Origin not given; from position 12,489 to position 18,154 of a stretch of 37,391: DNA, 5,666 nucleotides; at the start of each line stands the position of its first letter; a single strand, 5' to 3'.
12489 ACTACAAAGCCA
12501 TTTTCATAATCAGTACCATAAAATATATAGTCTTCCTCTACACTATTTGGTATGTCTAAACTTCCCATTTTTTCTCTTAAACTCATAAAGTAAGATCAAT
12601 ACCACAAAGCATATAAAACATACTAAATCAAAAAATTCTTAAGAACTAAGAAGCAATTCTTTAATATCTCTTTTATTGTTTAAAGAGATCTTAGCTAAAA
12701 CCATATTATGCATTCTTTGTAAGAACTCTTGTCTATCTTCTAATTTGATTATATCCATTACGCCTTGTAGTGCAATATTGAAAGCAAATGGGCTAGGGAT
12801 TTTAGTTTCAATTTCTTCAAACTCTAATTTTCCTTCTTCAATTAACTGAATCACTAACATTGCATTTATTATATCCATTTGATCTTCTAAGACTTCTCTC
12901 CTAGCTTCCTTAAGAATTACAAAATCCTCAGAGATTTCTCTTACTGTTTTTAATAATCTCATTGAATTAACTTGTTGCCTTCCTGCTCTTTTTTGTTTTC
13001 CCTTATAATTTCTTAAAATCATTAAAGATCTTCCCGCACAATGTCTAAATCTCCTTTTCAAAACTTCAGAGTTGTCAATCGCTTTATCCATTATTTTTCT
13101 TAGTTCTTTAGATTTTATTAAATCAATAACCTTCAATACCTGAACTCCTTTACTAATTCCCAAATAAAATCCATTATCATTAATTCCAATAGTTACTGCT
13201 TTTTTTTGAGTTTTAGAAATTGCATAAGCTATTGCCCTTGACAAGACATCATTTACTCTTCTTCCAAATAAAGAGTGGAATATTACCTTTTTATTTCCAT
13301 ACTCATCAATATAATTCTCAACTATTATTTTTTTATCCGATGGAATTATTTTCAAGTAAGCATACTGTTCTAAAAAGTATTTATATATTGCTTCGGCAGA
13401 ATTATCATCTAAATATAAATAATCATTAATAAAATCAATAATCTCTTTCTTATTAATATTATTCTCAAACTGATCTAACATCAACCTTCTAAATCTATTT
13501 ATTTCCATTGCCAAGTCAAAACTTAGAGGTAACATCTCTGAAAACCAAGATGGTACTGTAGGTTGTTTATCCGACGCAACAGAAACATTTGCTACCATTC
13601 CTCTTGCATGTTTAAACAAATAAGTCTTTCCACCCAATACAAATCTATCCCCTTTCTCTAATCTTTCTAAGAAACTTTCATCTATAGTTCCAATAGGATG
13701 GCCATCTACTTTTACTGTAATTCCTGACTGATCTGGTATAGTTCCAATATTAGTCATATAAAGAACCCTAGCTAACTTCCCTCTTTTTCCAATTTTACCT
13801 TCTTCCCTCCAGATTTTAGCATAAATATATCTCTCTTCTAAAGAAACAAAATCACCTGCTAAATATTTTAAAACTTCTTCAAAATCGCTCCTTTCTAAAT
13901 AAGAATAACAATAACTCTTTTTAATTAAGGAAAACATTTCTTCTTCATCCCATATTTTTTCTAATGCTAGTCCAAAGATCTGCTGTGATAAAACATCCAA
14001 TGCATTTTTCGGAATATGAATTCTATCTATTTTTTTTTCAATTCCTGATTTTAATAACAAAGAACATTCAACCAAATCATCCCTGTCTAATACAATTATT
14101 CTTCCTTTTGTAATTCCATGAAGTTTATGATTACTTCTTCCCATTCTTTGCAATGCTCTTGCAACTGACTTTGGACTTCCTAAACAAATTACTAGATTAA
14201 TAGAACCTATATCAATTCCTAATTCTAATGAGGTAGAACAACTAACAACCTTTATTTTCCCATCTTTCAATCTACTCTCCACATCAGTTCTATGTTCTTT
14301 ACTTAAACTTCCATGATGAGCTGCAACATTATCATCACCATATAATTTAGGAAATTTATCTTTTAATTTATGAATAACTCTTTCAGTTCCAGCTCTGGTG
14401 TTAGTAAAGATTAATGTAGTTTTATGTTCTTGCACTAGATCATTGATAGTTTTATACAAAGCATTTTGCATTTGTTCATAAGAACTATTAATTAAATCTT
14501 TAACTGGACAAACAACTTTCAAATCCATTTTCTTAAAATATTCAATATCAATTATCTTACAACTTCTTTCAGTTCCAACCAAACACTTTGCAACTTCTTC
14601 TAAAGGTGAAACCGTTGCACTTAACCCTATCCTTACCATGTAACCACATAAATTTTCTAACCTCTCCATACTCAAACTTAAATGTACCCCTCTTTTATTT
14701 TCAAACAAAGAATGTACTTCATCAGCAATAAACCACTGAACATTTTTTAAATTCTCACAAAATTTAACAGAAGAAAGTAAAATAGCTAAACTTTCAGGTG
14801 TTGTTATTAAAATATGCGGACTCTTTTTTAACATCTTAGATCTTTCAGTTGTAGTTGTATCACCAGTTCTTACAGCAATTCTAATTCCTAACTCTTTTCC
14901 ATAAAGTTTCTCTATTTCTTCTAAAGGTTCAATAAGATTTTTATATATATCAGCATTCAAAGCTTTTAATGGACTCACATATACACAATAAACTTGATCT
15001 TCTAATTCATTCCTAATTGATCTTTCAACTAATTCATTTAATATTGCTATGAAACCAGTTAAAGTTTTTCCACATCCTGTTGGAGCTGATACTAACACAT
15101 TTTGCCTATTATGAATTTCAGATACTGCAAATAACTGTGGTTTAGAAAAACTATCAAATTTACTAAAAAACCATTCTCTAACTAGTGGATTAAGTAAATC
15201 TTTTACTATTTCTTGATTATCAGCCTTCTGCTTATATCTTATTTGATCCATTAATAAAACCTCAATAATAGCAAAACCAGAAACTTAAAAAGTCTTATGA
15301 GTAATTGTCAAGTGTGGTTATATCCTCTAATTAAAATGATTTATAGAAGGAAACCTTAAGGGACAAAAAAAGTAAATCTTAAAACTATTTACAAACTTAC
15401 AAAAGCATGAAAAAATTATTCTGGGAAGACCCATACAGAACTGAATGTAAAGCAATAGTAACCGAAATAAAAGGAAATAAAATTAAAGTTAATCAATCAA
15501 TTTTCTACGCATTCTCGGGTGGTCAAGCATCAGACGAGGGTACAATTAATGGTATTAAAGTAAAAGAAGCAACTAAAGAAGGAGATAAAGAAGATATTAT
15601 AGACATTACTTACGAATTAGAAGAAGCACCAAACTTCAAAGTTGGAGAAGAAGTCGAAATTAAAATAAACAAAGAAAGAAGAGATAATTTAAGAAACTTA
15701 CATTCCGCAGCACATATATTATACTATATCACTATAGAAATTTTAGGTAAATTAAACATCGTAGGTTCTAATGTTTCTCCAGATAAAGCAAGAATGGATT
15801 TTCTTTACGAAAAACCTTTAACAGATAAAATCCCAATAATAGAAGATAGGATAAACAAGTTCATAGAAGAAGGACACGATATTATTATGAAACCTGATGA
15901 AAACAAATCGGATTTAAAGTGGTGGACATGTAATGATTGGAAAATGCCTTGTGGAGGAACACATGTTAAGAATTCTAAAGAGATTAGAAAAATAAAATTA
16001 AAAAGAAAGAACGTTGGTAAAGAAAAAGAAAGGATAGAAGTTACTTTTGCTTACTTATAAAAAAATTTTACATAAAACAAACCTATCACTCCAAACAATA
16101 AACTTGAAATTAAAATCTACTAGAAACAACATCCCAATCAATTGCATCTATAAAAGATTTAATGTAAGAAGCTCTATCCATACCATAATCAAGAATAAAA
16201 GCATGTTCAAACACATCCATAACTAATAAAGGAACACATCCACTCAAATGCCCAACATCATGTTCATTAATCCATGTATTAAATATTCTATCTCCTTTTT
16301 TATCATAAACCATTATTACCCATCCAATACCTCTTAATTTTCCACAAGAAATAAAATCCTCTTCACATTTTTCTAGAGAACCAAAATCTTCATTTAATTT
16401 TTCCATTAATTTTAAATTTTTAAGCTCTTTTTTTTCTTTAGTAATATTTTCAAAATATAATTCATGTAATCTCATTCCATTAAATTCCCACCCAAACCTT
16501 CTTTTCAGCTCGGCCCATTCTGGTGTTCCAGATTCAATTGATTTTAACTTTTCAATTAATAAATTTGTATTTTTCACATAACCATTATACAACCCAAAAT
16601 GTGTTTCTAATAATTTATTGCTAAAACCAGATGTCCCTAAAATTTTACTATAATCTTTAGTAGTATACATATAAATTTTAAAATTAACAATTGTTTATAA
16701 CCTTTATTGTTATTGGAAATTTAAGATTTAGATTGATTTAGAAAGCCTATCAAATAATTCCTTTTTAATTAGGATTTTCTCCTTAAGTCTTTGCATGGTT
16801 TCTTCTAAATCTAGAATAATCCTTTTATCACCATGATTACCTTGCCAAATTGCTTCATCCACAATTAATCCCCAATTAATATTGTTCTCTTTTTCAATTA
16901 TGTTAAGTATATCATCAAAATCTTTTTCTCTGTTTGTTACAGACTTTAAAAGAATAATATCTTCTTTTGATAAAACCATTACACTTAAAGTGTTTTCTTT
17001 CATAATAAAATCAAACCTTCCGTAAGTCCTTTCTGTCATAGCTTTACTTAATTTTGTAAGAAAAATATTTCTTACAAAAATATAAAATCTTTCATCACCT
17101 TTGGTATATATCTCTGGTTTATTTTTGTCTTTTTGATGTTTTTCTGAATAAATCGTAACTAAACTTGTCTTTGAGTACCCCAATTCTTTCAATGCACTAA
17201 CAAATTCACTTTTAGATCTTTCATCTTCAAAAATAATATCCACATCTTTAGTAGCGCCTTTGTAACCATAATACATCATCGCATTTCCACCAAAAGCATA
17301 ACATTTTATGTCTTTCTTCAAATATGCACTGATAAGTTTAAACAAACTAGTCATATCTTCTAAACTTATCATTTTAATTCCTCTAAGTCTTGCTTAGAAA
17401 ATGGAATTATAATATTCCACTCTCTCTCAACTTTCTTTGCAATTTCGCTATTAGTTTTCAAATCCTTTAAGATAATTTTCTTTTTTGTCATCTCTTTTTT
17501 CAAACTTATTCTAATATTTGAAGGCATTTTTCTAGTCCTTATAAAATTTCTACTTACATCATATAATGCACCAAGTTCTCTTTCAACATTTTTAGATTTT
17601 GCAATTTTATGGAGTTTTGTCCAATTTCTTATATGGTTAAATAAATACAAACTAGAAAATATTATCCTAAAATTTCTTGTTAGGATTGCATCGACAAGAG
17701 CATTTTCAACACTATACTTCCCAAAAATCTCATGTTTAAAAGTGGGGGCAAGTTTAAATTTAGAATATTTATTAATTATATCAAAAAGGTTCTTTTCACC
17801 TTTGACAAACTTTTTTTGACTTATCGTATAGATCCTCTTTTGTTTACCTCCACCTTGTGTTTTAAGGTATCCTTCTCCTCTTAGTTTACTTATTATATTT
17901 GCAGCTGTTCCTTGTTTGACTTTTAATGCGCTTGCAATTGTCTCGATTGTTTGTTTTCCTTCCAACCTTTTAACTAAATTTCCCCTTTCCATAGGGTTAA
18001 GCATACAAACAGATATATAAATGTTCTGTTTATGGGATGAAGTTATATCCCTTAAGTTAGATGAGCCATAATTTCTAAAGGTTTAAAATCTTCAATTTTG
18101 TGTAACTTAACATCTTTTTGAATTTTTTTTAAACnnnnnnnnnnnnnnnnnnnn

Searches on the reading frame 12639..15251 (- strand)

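Call 9: search_protein_families(library=pfam, proteins=[window:12639-15251:-], max_evalue=0.001)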
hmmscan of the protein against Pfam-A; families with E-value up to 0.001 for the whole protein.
window:12639-15251:- (870 aa): 5 families
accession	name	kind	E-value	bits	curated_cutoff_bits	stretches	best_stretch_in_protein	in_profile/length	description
PF08494.16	DEAD_assoc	-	1e-57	195.5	23.5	1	636-823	1-191/191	DEAD/H associated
PF19306.5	WH_Lhr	-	2.1e-32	112.2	27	1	405-564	5-166/168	Large helicase-related protein, winged helix domain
PF00270.35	DEAD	-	1.6e-31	109.7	26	1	38-218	3-165/167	DEAD/DEAH box helicase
PF00271.37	Helicase_C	-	4.5e-21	75.6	23.5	1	267-373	8-106/110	Helicase conserved C-terminal domain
PF04851.21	ResIII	-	1.7e-10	41.5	22.5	1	36-214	20-162/164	Type III restriction enzyme, res subunit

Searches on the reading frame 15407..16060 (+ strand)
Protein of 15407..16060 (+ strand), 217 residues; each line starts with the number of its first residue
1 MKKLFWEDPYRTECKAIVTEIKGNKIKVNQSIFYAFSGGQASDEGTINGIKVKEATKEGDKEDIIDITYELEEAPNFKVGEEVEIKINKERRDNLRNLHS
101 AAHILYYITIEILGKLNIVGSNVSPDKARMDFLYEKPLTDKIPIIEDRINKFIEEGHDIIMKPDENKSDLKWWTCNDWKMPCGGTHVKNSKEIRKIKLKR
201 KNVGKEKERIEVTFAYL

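Call 9: search_protein_families(library=pfam, proteins=[window:15407-16060:+], max_evalue=0.001)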
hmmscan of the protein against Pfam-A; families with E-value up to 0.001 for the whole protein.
window:15407-16060:+ (217 aa): 2 families
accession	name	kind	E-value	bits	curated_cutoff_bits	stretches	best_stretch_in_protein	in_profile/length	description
PF07973.19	tRNA_SAD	-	2.8e-08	34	24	1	175-211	6-44/44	Threonyl and Alanyl tRNA synthetase second additional domain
PF01411.24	tRNA-synt_2c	-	2.8e-06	26.6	30.3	1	13-91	474-552/552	tRNA synthetases class II (A)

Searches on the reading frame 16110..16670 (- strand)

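Call 9: search_protein_families(library=pfam, proteins=[window:16110-16670:-], max_evalue=0.001)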
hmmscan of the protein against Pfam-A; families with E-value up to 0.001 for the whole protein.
window:16110-16670:- (186 aa): 1 family
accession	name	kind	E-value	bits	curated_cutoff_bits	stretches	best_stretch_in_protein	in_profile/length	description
PF02777.23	Sod_Fe_C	-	6.5e-25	87.6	20.9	1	87-185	4-102/102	Iron/manganese superoxide dismutases, C-terminal domain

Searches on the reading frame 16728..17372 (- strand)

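Call 9: search_protein_families(library=pfam, proteins=[window:16728-17372:-], max_evalue=0.001)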
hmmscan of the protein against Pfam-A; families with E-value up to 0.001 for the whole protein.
window:16728-17372:- (214 aa): 1 family
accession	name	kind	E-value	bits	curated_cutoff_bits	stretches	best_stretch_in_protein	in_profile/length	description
PF19502.5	DUF6036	-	1e-05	25.9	23.6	1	20-158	18-118/164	Nucleotidyltransferase of unknown function (DUF6036)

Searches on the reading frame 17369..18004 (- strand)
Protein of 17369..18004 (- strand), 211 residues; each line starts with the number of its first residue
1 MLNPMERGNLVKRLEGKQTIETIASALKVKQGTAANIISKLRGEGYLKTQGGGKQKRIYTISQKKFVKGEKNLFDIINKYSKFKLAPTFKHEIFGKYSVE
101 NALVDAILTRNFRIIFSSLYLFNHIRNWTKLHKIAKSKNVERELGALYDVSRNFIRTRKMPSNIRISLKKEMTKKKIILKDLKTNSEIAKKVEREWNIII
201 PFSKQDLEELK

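Call 9: search_protein_families(library=pfam, proteins=[window:17369-18004:-], max_evalue=0.001)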
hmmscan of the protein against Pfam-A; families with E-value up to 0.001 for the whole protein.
window:17369-18004:- (211 aa): 2 families
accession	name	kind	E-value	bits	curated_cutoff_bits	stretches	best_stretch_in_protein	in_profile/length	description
PF01325.25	Fe_dep_repress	-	0.00058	20.4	26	0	21-50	26-55/60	Iron dependent repressor, N-terminal DNA binding domain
PF13463.12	HTH_27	-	0.00082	20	22.2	0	11-61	12-62/68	Winged helix DNA-binding domain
